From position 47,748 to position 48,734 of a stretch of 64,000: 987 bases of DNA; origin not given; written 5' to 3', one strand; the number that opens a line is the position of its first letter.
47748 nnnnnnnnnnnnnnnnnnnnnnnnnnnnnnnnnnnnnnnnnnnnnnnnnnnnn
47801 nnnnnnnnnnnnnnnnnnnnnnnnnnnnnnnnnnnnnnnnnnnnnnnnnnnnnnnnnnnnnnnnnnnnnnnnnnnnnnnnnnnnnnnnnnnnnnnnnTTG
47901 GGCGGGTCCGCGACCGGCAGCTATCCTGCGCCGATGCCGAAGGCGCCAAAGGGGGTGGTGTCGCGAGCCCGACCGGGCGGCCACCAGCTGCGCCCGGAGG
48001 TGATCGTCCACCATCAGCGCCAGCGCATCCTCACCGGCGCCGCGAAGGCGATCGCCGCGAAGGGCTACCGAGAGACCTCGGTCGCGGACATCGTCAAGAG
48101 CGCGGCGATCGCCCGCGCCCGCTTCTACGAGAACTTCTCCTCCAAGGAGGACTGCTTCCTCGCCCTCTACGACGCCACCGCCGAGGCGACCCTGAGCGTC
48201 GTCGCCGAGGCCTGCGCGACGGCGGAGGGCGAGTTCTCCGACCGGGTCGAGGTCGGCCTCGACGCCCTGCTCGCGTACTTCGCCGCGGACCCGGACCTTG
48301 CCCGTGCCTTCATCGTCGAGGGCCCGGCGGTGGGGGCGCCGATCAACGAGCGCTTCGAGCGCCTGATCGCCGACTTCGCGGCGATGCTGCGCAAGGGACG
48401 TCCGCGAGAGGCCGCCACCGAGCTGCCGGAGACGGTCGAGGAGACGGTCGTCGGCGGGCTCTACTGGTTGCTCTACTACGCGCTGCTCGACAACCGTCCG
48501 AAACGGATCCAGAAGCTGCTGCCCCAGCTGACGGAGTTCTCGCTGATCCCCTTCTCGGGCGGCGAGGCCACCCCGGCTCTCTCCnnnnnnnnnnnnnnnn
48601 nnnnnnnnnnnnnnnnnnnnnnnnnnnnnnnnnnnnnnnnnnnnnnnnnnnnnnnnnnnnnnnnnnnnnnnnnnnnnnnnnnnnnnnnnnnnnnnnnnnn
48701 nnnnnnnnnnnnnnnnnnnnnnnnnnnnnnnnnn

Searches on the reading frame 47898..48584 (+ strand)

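Call 87: search_protein_families(library=pfam, proteins=[window:47898-48584:+], max_evalue=0.00001)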
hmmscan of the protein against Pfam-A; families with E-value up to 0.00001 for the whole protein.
window:47898-48584:+ (229 aa): 1 family
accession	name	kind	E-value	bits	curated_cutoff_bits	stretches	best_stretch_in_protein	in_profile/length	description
PF00440.29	TetR_N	-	1.9e-12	47.2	24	1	44-90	1-47/47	Bacterial regulatory proteins, tetR family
